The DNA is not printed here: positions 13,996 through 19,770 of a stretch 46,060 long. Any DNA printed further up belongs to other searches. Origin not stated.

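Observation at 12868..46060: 33-kb cell-envelope island: two protease-coupled giant-protein operons flanking a pilin-like operon, with a dedicated OST and STAND regulator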

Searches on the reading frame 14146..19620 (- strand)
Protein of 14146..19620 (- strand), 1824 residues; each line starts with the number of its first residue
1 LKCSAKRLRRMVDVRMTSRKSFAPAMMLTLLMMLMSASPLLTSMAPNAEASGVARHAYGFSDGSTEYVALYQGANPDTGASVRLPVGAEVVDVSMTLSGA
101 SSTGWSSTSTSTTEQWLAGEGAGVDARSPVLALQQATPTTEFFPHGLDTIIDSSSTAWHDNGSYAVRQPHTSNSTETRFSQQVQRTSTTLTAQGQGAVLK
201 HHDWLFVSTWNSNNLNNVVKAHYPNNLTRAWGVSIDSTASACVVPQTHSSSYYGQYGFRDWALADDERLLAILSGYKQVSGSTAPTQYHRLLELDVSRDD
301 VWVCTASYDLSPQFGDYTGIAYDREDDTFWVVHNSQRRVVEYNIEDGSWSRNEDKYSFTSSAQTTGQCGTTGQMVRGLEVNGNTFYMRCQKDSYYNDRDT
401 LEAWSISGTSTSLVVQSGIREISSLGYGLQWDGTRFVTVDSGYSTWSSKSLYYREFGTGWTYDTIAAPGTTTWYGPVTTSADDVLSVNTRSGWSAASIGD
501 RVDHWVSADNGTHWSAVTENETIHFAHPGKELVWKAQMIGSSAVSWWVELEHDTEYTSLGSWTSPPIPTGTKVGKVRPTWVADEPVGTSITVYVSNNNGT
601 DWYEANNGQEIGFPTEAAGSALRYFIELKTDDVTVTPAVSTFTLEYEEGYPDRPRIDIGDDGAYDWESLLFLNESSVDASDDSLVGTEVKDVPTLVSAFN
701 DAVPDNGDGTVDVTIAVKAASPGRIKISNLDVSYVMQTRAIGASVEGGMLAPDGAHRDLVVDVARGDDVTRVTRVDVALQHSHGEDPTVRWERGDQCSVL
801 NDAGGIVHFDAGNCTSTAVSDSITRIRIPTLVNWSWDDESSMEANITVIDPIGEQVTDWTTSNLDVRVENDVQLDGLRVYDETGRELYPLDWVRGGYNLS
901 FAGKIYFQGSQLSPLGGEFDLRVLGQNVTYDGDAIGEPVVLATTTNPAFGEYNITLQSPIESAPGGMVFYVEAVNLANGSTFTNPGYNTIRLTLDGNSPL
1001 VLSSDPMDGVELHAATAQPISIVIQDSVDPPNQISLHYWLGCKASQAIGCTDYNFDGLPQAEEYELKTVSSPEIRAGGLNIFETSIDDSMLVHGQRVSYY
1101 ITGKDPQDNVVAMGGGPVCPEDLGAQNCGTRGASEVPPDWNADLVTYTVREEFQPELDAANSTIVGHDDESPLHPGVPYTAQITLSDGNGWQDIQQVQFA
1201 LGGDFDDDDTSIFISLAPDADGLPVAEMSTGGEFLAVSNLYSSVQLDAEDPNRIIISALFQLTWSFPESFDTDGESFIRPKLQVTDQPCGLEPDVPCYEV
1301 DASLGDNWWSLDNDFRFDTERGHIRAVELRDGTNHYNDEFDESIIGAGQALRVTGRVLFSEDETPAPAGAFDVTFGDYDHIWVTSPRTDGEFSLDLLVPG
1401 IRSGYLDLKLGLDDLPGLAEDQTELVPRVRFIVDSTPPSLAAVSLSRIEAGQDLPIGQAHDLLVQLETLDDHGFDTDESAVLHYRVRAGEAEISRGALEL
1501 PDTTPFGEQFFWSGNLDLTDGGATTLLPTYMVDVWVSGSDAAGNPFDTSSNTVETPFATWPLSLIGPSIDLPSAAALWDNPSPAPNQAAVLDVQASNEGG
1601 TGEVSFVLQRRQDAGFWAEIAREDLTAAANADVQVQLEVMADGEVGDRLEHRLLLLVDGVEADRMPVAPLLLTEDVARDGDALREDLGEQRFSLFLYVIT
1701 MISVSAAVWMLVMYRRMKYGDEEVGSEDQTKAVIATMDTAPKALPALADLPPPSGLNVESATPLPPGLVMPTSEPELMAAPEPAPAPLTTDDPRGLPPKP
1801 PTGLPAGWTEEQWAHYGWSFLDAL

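Call 4: search_protein_families(library=pfam, proteins=[window:14146-19620:-], max_evalue=0.01)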
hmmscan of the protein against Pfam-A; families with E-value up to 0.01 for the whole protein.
window:14146-19620:- (1824 aa): 0 families

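Call 24: search_solved_structures(query=window:14146-19620:-, max_evalue=0.1)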
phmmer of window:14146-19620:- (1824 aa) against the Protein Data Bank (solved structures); distinct sequences matched with E-value up to 0.1: 0.

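Call 32: search_protein_families(library=ncbifam, proteins=[window:14146-19620:-], max_evalue=0.01)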
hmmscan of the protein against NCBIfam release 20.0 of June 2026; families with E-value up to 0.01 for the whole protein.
window:14146-19620:- (1824 aa): 0 families
